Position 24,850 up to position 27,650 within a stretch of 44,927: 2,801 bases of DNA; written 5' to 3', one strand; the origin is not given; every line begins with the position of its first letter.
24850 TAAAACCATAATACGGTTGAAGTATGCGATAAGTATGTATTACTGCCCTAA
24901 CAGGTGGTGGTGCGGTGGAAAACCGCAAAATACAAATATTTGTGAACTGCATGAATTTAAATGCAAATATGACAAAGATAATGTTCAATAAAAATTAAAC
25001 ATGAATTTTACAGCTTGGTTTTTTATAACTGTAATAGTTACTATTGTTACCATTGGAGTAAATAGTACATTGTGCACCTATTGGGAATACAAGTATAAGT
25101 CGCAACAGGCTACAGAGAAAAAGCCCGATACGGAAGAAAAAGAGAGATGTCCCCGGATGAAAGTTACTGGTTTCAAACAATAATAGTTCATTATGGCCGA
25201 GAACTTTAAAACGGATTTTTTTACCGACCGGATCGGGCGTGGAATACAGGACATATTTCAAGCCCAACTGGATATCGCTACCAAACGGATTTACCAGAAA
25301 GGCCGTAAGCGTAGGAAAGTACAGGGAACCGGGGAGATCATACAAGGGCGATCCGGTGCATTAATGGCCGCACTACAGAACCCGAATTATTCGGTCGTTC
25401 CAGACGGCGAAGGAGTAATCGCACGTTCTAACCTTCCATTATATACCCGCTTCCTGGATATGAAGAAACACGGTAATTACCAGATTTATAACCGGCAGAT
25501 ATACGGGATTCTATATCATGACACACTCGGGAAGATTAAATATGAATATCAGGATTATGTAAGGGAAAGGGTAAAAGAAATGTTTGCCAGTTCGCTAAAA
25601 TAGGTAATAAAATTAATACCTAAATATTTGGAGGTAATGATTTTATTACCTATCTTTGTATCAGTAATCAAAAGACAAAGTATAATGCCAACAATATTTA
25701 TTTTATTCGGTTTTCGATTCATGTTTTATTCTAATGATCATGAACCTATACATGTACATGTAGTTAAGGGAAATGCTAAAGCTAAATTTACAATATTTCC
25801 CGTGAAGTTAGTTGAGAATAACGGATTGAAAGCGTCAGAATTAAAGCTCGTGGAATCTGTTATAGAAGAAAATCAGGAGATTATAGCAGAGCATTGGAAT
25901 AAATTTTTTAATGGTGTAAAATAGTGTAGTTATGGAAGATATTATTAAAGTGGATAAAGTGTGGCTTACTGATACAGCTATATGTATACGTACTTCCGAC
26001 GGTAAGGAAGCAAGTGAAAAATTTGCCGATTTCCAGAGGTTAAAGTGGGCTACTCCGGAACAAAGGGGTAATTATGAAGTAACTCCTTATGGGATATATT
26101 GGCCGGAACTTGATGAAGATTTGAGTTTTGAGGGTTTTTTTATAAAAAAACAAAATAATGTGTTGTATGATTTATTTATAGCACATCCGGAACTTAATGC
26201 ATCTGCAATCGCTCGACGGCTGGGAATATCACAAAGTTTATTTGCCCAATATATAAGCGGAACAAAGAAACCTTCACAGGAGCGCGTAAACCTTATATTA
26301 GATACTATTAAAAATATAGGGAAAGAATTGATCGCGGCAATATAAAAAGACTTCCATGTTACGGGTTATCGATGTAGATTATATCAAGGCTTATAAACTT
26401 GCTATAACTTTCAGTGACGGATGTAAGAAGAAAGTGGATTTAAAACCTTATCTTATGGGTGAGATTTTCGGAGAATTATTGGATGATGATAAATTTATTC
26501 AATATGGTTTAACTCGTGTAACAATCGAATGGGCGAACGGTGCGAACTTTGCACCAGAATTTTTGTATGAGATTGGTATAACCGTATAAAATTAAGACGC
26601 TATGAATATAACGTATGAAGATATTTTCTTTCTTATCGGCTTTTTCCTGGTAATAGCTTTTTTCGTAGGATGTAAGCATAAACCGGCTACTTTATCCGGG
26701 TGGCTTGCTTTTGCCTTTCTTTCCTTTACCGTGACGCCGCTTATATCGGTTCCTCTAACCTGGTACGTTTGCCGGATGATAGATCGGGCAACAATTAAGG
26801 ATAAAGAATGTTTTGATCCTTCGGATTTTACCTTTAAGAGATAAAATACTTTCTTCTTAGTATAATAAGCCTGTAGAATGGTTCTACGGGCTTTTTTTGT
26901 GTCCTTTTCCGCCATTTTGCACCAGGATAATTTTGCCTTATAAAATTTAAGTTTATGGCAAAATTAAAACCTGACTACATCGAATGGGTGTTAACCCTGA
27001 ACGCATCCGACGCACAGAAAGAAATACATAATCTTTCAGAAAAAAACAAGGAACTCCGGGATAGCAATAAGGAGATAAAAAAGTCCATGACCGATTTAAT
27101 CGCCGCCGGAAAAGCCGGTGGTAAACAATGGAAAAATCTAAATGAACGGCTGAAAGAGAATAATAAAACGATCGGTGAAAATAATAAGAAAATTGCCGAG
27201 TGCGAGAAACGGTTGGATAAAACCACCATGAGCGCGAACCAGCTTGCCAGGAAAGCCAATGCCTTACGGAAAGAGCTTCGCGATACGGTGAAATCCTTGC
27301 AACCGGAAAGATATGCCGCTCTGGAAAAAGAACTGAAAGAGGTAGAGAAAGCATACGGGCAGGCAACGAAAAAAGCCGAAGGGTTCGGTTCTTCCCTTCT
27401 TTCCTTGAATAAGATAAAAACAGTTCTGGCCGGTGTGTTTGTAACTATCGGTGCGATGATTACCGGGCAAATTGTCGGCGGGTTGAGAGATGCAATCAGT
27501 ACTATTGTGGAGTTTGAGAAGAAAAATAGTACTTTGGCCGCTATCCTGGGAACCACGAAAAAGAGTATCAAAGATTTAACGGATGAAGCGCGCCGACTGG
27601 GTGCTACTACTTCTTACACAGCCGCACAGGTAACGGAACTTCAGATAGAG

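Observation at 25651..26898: Self-contained DUF4160 / DUF2442-HTH / DUF2442 (plus small membrane protein) module inserted in front of the tape-measure gene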

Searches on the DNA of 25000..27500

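Call 70: search_rna_families(source=window, start=25000, end=27500, threshold=evalue, max_evalue=1)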
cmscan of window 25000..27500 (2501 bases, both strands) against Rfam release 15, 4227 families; matches with E-value up to 1: 4.
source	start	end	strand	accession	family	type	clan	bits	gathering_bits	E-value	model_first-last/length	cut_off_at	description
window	26794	26903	+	RF04312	trpB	Cis-reg;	-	30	59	0.15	1-107/107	no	trpB ncRNA motif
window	25698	25795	+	RF00482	snoF1_F2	Gene; snRNA; snoRNA; HACA-box;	-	26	60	0.033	1-140/140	no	Small nucleolar RNA F1/F2/snoR5a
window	26822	26907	+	RF00121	MicC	Gene; sRNA;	-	25.9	90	0.55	1-123/123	no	MicC RNA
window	26752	26863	+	RF02555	hveRNA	Gene; rRNA;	-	25.1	90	0.34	1-124/124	no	mt-5S-like H. vermiformis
